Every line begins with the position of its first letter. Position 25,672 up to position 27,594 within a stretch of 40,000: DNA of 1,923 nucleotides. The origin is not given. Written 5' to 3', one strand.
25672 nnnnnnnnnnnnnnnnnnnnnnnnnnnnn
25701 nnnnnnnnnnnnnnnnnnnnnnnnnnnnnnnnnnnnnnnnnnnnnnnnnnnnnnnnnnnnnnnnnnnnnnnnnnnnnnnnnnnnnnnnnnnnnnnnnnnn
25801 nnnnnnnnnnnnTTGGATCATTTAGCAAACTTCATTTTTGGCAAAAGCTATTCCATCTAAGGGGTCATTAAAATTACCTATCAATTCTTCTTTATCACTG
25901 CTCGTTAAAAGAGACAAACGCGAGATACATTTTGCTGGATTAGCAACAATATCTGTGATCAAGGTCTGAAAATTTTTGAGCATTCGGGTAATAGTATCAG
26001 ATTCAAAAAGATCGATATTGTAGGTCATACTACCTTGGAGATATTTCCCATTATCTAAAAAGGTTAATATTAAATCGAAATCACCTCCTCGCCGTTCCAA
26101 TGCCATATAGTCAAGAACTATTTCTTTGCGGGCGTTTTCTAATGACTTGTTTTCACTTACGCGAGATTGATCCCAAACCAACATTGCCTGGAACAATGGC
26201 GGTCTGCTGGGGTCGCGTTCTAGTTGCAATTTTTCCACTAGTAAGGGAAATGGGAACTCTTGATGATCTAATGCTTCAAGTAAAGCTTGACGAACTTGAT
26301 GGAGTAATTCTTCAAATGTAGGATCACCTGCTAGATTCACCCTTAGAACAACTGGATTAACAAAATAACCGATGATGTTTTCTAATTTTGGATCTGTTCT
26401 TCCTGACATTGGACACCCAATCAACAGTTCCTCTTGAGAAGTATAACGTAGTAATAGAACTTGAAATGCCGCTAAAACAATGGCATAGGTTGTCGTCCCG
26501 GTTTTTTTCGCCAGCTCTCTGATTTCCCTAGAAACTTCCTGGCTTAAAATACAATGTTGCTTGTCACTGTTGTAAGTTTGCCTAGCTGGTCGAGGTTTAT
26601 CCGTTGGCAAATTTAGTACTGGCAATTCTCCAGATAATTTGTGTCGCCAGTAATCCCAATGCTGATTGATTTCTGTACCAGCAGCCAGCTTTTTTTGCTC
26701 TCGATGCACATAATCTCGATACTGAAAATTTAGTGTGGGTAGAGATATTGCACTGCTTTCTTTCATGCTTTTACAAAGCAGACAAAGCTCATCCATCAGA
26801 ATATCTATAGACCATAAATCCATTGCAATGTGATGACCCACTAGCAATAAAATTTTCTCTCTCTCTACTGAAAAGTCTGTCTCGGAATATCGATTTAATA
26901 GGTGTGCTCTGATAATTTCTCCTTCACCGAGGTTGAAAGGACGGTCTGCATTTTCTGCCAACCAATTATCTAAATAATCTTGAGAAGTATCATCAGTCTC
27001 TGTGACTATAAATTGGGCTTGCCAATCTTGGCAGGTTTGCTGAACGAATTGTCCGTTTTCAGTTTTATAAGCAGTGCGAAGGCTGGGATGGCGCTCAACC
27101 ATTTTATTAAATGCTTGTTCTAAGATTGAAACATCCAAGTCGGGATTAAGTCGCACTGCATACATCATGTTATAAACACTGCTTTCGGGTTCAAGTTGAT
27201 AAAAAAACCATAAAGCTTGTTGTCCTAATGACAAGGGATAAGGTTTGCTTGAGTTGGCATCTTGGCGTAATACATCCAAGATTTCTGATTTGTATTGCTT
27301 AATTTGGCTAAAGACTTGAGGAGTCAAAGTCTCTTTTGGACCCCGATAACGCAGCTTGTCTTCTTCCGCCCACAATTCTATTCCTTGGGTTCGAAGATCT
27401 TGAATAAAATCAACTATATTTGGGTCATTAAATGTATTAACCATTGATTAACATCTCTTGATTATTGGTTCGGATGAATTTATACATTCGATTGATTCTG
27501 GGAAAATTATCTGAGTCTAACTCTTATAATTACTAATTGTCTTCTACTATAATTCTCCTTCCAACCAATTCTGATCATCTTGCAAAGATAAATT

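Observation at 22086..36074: Compact five-gene FkbH-primed PKS/NRPS operon with no characterised counterpart that I can name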

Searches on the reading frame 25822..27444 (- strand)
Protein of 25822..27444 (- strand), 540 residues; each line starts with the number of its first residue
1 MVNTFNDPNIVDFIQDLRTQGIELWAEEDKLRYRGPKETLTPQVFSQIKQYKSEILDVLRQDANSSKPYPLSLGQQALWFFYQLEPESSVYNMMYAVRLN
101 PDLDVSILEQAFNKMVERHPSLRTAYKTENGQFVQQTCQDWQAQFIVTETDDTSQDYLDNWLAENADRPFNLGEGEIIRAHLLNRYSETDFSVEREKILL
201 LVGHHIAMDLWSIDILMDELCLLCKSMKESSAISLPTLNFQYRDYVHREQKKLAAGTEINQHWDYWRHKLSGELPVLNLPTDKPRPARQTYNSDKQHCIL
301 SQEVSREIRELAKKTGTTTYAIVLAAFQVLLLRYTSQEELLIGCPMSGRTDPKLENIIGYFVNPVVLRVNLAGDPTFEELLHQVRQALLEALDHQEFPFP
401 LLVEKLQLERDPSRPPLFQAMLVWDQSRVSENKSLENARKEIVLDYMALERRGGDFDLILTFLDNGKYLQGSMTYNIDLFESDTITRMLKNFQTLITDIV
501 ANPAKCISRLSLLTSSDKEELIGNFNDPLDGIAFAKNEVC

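Call 3: search_protein_families(library=pfam, proteins=[window:25822-27444:-], max_evalue=0.001)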
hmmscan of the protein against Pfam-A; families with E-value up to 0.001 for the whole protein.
window:25822-27444:- (540 aa): 2 families
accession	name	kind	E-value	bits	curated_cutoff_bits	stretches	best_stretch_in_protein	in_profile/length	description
PF00668.25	Condensation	-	2.3e-100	336.9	30.6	1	67-521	3-455/456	Condensation domain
PF18563.6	TubC_N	-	6.1e-17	61.9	26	1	10-61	1-52/52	TubC N-terminal docking domain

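Call 6: search_protein_families(library=ncbifam, proteins=[window:25822-27444:-], max_evalue=0.001)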
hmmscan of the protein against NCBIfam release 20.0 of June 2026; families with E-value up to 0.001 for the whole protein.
window:25822-27444:- (540 aa): 5 families
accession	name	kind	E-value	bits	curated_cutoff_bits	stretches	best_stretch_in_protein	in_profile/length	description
NF004282.0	PRK05691.1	subfamily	1.4e-89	300.1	4090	1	63-525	1723-2177/4334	non-ribosomal peptide synthase/polyketide synthase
NF047350.1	aureusi_NRPS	equivalog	2.9e-67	226.7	2500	1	43-510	970-1408/2373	aureusimine non-ribosomal peptide synthetase AusA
NF038078.1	NRPS_MxcG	equivalog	2.3e-22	78.2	2300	1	67-394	3-318/1442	myxochelin non-ribosomal peptide synthetase MxcG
TIGR03443.1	alpha_am_amid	equivalog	6.2e-20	70.2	1030.1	1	266-521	2-222/1390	L-aminoadipate-semialdehyde dehydrogenase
NF041803.1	NRPS_SolG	exception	5.9e-10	37.3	2200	1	41-527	80-552/1163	solanimycin non-ribosomal peptide synthetase SolG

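Call 14: find_related_loci(query=window:25822-27444:-, collection=genome_contigs, flank=10000)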
Query window:25822-27444:- (540 aa) in genome_contigs; peptide patterns used: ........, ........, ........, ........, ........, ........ (x = any residue, [..] = any of these).
11 stretches matched a pattern, but none encodes a relative of the query by tblastn (E <= 1e-3).

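Call 45: search_solved_structures(query=window:25822-27444:-, max_evalue=1e-20)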
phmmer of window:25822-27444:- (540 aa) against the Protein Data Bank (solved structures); distinct sequences matched with E-value up to 1e-20: 38.
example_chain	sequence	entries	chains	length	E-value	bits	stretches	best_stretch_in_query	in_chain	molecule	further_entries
6p1j_A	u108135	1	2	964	4.6e-75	256.5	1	67-528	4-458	Txo2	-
6oyf_A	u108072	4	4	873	3.4e-73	250.3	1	70-528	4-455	Txo1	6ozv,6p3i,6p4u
2jgp_A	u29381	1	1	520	7.2e-59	203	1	66-509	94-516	TYROCIDINE SYNTHETASE 3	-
5u89_A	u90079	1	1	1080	7.3e-56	193.1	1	67-523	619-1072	Amino acid adenylation domain protein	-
7kw2_A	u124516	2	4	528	5.2e-53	183.7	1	67-512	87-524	PCP-C didomain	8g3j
7kvw_A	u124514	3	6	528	7.1e-53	183.3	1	67-512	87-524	PCP-C didomain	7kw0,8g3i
8fx7_A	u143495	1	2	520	1.7e-52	182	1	67-506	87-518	PCP-C didomain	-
8fx6_A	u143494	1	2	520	2.3e-52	181.6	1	67-506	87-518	PCP-C didomain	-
8z0q_C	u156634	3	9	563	2.3e-52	181.6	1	68-511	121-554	Special condensation domain in NRPS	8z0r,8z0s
8qnf_A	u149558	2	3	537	3.3e-46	161.3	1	69-516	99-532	Condensation domain TomBC from the Tomaymycin non-ribosomal peptide synthetase | Tomaymycin non-ribosomal peptide synthetase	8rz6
9lcq_A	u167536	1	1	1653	2.2e-42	148.6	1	40-522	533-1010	PvdL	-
9lcp_A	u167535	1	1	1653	4.3e-42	147.7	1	40-522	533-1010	PvdL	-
9lco_A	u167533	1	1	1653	4.3e-42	147.7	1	40-522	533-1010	PvdL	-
9up2_A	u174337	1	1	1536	4.3e-42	147.7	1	40-522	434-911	PvdL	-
8xjz_C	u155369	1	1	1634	4.8e-42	147.5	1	64-514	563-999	Peptide synthetase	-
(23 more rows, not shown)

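Call 68: search_protein_families(library=pfam, proteins=[P0243], max_evalue=1e-8)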
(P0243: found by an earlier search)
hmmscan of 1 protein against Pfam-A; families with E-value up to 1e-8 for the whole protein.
P0243 (2943 aa): 16 families
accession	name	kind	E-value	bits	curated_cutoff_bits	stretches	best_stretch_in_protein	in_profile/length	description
PF00668.25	Condensation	-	1.6e-112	377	30.6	1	1538-1984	3-455/456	Condensation domain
PF00109.32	ketoacyl-synt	-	2.1e-73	247.4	20.8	1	11-261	2-252/252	Beta-ketoacyl synthase, N-terminal domain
PF08659.16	KR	-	1.8e-66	223.9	22.6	1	1179-1356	2-180/180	KR domain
PF00501.34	AMP-binding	-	2.2e-62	211.5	29.9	1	2013-2365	1-384/384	AMP-binding enzyme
PF00698.26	Acyl_transf_1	-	3.2e-54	185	32.7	1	532-814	2-281/319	Acyl transferase domain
PF02801.28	Ketoacyl-synt_C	-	1.9e-41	141.3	20.8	1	269-387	1-118/119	Beta-ketoacyl synthase, C-terminal domain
PF00550.31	PP-binding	-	2.2e-29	101.9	20.8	2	2528-2589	3-66/67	Phosphopantetheine attachment site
PF22621.2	CurL-like_PKS_C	-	3.6e-24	85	27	1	451-514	1-64/64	CurL-like, PKS C-terminal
PF16197.11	KAsynt_C_assoc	-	1.7e-20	73.9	33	1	390-503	1-111/111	Ketoacyl-synthetase C-terminal extension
PF00975.26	Thioesterase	-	1.8e-20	74.6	26.4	1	2613-2715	2-105/226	Thioesterase domain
PF22336.2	RhiE-like_linker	-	3.1e-17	62.7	27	1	455-516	2-62/67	RhiE-like, KS-MAT linker domain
PF00106.31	adh_short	-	2.8e-15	56.8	26.6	1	1180-1335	3-159/195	short chain dehydrogenase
PF23297.2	ACP_SdgA_C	-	1.4e-13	51.1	27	0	1441-1521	6-86/95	Highly reducing polyketide synthase sdgA, C-terminal ACP domain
PF13193.12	AMP-binding_C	-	3.2e-12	47.6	24.5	1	2422-2496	1-76/76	AMP-binding enzyme C-terminal domain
PF13561.12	adh_short_C2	-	4e-12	46.6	27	1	1187-1329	6-147/236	Enoyl-(Acyl carrier protein) reductase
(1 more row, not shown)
